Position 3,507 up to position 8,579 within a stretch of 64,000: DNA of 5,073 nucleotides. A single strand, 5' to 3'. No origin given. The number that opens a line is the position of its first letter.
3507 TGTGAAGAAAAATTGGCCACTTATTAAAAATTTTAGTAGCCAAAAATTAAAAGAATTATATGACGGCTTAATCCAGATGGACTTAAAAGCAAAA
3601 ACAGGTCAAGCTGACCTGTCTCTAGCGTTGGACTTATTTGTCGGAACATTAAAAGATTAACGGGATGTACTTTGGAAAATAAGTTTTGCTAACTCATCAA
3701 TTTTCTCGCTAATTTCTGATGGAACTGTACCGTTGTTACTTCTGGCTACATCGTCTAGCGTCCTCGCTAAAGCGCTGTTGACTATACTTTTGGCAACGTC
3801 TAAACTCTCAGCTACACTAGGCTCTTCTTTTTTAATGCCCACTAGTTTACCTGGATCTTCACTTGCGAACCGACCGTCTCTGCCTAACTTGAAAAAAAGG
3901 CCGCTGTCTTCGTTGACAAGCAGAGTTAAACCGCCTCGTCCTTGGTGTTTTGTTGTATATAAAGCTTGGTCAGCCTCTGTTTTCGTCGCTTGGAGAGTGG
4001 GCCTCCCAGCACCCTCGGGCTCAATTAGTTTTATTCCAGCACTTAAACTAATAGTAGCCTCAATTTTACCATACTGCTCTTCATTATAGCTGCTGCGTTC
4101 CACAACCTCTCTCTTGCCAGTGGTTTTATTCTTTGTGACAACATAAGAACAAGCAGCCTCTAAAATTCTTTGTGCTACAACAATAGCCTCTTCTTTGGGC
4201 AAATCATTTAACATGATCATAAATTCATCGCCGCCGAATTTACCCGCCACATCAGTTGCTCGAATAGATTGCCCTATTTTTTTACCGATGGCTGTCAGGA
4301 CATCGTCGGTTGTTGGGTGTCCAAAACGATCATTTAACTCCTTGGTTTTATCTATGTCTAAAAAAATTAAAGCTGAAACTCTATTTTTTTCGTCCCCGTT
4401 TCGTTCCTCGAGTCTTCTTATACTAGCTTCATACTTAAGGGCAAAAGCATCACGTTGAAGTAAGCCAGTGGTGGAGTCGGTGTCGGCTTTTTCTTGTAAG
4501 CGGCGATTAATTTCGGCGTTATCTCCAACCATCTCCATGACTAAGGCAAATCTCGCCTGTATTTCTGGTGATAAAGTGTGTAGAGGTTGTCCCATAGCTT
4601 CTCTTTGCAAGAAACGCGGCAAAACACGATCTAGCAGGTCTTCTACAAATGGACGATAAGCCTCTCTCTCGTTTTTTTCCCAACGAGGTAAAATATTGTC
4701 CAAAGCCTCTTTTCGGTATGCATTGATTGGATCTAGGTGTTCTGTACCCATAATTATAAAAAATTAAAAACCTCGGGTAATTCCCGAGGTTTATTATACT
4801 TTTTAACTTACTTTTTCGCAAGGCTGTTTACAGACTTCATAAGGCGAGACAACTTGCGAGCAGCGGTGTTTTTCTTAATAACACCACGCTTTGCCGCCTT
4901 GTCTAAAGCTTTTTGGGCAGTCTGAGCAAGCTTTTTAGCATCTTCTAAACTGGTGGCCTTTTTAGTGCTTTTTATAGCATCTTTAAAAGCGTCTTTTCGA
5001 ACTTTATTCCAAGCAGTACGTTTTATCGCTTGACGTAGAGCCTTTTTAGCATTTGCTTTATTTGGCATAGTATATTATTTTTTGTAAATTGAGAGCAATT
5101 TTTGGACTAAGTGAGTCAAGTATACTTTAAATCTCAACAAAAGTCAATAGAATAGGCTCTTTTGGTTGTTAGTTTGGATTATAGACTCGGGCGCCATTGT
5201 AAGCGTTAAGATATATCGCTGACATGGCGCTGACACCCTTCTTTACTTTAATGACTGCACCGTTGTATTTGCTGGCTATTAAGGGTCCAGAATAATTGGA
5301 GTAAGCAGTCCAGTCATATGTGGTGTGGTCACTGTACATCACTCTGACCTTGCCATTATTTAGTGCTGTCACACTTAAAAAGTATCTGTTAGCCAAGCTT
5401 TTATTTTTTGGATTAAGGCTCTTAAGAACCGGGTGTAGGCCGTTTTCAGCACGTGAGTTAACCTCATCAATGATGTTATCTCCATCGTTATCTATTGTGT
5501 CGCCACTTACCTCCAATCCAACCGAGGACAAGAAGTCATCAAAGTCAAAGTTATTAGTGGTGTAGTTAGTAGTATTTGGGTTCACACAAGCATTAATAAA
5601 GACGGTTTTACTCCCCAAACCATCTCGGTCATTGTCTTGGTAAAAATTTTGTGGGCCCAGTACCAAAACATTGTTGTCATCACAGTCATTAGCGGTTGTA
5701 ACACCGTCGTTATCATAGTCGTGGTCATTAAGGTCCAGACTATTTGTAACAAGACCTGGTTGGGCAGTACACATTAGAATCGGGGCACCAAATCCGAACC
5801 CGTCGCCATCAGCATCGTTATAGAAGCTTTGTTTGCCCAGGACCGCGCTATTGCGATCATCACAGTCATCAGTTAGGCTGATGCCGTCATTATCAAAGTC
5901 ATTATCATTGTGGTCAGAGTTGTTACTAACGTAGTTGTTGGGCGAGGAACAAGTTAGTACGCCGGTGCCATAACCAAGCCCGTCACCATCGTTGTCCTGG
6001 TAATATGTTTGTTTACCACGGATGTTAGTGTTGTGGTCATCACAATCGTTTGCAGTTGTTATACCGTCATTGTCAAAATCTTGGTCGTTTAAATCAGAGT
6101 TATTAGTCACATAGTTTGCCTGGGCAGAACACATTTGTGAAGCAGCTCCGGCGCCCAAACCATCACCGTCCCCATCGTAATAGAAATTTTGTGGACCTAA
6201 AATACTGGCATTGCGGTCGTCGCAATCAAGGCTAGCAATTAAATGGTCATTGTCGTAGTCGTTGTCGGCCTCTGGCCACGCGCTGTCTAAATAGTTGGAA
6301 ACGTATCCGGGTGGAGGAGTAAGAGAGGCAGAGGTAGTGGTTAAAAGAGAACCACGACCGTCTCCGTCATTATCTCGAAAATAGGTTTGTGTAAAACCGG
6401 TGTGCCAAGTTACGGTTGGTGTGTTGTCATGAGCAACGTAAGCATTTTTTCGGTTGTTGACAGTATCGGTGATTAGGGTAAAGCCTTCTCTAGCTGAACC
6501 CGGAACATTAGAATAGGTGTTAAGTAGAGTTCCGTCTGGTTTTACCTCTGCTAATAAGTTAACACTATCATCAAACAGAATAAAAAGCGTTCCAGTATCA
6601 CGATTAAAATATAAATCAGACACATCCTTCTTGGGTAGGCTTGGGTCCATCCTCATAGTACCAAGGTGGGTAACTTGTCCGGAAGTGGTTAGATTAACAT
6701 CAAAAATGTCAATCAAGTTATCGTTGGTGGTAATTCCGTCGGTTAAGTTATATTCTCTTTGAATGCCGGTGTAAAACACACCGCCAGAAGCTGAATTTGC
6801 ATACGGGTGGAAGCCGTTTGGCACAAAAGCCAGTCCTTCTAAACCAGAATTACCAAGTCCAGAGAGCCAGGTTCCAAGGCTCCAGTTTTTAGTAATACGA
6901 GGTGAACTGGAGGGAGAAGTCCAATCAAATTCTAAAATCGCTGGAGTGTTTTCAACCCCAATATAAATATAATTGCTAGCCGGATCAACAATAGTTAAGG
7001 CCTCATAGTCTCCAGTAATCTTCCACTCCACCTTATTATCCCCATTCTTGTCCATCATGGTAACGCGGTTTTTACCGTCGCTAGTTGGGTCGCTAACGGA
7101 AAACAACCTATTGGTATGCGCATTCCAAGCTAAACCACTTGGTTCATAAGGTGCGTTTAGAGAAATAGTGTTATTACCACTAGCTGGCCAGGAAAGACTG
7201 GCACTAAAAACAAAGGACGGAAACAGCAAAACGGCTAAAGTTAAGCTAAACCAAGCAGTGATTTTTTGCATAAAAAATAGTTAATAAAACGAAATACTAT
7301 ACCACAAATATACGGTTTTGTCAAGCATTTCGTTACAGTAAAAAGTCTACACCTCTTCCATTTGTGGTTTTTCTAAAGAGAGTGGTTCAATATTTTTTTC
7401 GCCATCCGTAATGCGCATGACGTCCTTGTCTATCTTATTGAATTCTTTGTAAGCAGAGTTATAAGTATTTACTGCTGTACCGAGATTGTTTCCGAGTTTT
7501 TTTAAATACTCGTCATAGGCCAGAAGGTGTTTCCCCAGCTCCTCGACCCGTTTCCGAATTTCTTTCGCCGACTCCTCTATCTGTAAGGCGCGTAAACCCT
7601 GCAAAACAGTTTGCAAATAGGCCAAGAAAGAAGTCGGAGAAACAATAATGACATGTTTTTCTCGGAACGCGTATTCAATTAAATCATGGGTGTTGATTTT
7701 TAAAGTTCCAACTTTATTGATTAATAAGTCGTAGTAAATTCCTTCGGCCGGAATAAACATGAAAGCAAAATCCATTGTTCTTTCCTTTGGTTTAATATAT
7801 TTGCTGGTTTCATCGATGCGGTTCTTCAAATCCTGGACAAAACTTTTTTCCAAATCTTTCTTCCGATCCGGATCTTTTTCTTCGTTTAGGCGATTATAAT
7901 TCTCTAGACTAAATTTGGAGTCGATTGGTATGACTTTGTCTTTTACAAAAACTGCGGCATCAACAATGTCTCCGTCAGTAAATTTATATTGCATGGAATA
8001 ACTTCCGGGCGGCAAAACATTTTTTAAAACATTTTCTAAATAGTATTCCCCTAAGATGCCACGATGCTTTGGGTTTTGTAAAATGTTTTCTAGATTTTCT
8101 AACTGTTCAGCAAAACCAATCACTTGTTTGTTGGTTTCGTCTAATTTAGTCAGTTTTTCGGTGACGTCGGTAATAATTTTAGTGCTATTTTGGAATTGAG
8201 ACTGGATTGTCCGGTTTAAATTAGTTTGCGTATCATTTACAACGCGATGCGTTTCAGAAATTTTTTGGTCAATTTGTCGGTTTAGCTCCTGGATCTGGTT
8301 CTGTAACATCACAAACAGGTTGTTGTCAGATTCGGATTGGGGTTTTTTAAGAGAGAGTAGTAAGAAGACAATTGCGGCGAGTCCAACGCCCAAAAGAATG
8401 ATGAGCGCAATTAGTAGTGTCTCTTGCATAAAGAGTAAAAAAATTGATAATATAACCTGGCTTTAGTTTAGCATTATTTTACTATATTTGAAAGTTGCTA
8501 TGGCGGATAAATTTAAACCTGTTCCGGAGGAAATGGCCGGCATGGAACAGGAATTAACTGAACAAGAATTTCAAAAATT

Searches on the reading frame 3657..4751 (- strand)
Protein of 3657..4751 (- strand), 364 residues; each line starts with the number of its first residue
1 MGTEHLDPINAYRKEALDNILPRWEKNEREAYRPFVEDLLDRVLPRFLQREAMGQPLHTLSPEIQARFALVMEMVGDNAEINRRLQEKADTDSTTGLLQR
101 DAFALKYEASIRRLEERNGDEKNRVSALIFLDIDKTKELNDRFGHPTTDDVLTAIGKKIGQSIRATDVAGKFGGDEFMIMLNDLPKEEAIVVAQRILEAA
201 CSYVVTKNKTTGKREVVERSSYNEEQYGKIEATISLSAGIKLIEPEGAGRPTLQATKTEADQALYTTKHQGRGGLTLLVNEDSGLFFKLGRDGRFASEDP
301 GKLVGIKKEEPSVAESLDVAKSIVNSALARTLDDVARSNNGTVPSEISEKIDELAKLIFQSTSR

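Call 86: search_protein_families(library=pfam, proteins=[window:3657-4751:-], max_evalue=0.001)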
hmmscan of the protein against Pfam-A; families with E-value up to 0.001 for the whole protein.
window:3657-4751:- (364 aa): 1 family
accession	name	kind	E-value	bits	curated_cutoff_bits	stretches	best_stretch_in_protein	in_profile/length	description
PF00990.26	GGDEF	-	3.4e-27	95.6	23.8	1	89-272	1-159/161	Diguanylate cyclase, GGDEF domain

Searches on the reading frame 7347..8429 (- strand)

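Call 7: search_protein_families(library=pfam, proteins=[window:7347-8429:-])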
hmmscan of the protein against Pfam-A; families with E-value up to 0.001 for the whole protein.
window:7347-8429:- (360 aa): 2 families
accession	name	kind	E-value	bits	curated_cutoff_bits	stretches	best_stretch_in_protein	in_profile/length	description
PF02646.22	RmuC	-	9.9e-56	189.4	26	1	56-338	2-275/291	RmuC family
PF20667.3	Sec10_N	-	6.1e-05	23.6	27.4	0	39-116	8-85/118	Exocyst complex component Sec10, N-terminal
